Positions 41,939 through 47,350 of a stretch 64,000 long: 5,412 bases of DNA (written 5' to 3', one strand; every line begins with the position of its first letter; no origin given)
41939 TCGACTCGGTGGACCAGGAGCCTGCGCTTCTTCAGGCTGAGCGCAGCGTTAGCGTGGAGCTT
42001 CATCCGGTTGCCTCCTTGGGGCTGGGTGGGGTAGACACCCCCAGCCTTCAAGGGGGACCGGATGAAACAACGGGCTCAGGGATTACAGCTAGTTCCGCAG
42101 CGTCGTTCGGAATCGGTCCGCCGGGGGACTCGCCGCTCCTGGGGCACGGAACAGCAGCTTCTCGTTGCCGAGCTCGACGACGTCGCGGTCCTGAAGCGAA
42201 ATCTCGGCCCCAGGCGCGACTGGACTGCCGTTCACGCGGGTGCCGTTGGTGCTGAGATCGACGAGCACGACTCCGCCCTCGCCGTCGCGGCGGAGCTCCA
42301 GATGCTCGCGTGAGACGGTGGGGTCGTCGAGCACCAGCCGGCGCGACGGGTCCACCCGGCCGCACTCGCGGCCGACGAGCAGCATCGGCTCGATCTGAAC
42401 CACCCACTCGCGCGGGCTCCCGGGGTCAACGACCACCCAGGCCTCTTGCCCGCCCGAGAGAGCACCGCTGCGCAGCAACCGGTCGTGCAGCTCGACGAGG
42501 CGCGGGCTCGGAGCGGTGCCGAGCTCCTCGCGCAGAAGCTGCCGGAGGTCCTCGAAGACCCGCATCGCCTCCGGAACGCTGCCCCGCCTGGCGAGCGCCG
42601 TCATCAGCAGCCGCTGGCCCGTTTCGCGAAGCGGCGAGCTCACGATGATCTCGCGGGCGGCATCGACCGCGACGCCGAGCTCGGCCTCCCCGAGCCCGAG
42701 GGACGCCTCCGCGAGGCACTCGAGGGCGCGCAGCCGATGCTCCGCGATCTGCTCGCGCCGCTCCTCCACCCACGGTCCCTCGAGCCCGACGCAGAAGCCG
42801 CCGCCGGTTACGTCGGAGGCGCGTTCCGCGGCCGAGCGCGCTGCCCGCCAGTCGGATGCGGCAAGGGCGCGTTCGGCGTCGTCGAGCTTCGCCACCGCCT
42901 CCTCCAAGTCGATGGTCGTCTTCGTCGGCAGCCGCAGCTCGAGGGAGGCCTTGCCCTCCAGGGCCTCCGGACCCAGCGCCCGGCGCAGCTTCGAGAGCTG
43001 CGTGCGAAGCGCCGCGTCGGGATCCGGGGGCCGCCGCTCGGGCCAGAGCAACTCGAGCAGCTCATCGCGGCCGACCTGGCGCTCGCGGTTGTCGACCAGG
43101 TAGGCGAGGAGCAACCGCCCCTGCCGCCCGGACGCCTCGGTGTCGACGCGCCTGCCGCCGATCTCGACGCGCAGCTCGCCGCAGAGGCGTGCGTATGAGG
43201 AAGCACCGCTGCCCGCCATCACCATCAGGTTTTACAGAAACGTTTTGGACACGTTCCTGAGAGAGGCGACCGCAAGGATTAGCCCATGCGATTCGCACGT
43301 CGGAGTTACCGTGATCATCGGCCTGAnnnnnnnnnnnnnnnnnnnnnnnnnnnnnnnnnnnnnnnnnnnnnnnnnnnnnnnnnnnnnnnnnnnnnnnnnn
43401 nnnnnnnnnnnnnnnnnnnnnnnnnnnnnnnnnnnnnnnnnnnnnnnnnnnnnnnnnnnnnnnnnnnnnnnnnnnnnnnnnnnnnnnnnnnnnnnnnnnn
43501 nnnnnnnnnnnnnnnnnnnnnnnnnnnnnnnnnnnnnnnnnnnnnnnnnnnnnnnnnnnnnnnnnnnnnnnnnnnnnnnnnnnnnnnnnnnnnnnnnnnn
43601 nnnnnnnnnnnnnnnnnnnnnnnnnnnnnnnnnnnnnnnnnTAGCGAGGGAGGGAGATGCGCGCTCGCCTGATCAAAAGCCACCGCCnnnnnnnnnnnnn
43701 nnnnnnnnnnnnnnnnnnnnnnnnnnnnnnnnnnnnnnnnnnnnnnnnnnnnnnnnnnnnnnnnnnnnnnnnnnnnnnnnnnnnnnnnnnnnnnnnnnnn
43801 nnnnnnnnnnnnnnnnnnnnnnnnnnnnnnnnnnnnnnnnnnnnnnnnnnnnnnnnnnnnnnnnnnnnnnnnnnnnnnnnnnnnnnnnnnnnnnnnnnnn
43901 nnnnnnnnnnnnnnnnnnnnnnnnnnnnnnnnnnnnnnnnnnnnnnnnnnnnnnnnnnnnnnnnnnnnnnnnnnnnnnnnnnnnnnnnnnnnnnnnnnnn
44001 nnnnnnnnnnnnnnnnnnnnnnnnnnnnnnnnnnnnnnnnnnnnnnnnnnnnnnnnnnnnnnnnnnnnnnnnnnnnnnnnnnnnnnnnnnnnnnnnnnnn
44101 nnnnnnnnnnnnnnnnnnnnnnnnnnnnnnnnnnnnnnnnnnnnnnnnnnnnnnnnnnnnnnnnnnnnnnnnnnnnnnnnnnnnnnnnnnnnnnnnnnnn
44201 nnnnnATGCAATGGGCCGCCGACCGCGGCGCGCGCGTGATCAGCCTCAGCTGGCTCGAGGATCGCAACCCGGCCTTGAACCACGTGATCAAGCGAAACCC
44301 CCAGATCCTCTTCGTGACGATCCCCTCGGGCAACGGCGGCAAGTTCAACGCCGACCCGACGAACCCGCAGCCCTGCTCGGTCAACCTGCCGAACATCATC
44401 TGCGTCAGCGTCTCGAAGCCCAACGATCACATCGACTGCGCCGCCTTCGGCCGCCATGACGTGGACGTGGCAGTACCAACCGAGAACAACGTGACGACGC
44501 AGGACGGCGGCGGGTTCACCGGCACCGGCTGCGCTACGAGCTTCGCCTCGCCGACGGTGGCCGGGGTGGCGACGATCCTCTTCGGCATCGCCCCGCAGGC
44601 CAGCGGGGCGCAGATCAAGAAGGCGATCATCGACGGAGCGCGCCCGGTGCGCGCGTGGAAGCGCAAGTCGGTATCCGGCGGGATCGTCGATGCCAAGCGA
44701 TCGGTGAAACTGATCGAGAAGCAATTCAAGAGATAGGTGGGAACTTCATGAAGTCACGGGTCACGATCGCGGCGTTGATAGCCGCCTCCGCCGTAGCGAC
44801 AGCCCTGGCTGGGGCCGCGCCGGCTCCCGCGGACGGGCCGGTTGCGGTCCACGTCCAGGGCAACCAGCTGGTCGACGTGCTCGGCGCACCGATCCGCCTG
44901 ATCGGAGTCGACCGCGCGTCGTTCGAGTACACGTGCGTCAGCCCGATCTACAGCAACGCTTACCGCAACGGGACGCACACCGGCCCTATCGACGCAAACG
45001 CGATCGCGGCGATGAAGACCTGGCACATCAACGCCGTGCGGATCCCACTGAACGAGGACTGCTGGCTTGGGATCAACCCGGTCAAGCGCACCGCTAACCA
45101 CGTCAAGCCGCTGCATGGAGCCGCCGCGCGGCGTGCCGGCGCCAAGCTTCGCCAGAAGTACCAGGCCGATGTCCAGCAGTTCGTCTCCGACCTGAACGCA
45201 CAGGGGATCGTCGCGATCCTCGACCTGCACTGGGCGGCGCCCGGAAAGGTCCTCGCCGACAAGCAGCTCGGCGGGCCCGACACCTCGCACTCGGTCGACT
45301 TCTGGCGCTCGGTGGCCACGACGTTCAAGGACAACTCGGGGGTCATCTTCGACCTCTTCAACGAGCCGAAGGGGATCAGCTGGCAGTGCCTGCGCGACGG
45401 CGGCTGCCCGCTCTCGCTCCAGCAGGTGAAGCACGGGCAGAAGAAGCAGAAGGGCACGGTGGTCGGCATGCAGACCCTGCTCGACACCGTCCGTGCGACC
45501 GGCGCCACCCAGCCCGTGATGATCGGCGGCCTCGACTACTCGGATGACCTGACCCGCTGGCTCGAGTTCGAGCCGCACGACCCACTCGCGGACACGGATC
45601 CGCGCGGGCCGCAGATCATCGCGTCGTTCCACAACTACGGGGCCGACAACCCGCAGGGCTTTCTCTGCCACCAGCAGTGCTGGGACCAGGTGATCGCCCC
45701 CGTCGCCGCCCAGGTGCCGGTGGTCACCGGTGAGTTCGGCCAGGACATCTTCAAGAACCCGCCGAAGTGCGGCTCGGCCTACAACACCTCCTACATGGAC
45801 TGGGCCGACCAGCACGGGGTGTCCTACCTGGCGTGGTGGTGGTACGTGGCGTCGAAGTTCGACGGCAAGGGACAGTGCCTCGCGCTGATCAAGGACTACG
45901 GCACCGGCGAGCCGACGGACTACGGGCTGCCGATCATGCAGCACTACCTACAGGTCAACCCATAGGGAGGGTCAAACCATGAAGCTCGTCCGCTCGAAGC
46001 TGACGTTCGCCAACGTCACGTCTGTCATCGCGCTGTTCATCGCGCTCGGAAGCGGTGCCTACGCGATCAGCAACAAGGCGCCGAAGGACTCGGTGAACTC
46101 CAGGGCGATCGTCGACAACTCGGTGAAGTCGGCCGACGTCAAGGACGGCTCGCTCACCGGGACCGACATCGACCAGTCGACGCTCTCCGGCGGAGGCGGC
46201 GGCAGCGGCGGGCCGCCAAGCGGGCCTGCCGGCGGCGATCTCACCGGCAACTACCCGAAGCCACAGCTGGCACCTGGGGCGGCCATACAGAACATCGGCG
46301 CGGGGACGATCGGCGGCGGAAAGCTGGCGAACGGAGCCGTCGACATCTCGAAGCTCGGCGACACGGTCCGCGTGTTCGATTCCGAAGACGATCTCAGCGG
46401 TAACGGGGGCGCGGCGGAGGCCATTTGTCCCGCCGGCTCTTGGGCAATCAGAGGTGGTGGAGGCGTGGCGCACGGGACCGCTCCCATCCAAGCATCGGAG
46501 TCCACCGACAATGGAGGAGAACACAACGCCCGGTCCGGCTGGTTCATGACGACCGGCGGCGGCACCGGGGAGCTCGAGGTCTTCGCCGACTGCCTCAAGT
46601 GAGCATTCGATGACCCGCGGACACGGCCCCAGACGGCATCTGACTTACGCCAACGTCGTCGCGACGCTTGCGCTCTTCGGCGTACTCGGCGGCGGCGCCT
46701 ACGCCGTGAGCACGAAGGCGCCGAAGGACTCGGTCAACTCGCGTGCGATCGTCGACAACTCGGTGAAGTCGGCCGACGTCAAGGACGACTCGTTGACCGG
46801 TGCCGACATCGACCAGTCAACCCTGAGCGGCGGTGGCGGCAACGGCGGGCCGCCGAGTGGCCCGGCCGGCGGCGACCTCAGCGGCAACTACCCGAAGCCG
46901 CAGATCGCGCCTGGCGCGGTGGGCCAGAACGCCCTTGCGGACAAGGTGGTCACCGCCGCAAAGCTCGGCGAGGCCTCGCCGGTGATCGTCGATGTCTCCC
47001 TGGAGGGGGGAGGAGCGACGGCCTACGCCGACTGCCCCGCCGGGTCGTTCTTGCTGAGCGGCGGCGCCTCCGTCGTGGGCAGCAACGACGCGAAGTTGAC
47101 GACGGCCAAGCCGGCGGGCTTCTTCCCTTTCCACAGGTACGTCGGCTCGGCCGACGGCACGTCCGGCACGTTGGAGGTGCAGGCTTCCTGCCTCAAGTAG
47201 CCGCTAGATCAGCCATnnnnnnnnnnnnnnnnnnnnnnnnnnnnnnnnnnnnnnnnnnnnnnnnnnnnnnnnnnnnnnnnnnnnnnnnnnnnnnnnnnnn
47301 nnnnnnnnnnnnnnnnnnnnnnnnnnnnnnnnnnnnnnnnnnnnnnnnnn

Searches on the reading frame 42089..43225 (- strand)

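Call 60: search_protein_families(library=pfam, proteins=[window:42089-43225:-], max_evalue=0.01)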
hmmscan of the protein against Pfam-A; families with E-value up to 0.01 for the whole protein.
window:42089-43225:- (378 aa): 4 families
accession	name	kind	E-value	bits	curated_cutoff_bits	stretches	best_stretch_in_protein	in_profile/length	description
PF03704.23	BTAD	-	5e-26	92.2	22.1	1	105-251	1-146/146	Bacterial transcriptional activator domain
PF00498.31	FHA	-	1.1e-15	58.2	20.7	1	284-353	3-67/67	FHA domain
PF16697.10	Yop-YscD_cpl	-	1.3e-09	38.7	33.2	1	294-361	26-92/94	Inner membrane component of T3SS, cytoplasmic domain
PF00486.34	Trans_reg_C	-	1.1e-06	29.1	26.2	1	38-87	12-60/77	Transcriptional regulatory protein, C terminal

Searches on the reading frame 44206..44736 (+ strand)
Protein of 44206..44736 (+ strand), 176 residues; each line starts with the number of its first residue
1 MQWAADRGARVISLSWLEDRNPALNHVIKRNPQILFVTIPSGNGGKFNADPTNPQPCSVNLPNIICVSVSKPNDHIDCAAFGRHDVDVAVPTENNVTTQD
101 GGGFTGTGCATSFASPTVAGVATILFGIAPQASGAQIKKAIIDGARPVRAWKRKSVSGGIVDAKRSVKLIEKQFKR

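Call 60: search_protein_families(library=pfam, proteins=[window:44206-44736:+], max_evalue=0.01)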
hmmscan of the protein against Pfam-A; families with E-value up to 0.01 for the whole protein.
window:44206-44736:+ (176 aa): 1 family
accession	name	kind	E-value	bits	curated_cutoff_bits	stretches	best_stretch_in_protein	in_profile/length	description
PF00082.27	Peptidase_S8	-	7.3e-10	39.1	21.8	1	1-146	103-276/288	Subtilase family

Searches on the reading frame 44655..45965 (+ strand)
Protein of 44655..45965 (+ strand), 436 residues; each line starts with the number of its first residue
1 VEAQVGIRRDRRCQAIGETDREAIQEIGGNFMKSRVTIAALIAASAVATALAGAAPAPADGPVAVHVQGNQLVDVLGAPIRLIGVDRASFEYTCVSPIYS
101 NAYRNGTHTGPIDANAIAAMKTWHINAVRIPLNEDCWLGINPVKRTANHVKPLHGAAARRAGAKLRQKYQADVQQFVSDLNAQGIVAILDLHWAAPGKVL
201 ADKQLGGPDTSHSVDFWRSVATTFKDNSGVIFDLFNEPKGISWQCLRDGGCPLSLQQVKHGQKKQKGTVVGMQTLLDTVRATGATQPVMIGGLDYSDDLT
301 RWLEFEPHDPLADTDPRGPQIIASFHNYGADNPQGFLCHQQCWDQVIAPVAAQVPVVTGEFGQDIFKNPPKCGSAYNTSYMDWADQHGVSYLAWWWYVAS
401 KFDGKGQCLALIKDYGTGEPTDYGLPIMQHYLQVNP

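Call 60: search_protein_families(library=pfam, proteins=[window:44655-45965:+], max_evalue=0.01)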
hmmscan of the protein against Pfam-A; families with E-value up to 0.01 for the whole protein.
window:44655-45965:+ (436 aa): 2 families
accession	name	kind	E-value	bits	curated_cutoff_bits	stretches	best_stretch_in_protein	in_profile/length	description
PF00150.24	Cellulase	-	1.7e-30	106.9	23.5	1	112-397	22-269/272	Cellulase (glycosyl hydrolase family 5)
PF13663.11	DUF4148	-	0.004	18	27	0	32-62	1-28/62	Domain of unknown function (DUF4148)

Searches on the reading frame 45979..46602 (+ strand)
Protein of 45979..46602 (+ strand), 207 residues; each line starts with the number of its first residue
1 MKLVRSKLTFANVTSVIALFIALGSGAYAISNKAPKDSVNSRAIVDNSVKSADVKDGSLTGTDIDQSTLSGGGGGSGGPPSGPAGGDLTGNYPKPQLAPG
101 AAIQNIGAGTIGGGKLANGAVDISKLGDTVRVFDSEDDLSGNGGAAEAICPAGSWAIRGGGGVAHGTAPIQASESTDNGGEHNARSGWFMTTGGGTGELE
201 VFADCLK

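Call 3: search_protein_families(library=pfam, proteins=[window:45979-46602:+], max_evalue=1)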
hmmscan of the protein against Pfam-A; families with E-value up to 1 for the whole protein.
window:45979-46602:+ (207 aa): 0 families

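Call 4: search_protein_families(library=ncbifam, proteins=[window:45979-46602:+], max_evalue=1)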
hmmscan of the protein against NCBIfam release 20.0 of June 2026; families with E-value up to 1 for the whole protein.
window:45979-46602:+ (207 aa): 0 families

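Call 61: search_protein_families(library=phrogs, proteins=[window:45979-46602:+], max_evalue=0.01)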
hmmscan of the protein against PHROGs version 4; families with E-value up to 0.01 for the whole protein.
window:45979-46602:+ (207 aa): 1 family
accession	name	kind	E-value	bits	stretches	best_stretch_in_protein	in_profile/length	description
phrog_28023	-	unknown function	0.00052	20.9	1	58-122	14-83/207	-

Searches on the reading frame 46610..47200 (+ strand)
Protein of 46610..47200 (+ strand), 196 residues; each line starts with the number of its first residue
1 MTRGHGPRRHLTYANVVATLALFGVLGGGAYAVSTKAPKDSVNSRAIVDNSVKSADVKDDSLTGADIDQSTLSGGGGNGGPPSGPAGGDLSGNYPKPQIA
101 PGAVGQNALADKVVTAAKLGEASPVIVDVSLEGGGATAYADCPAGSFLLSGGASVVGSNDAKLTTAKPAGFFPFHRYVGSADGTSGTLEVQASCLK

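Call 61: search_protein_families(library=phrogs, proteins=[window:46610-47200:+], max_evalue=0.01)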
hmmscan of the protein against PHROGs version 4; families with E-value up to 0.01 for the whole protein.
window:46610-47200:+ (196 aa): 1 family
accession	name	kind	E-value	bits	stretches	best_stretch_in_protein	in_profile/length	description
phrog_892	-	tail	0.00096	18.8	0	36-71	364-399/782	tail fiber protein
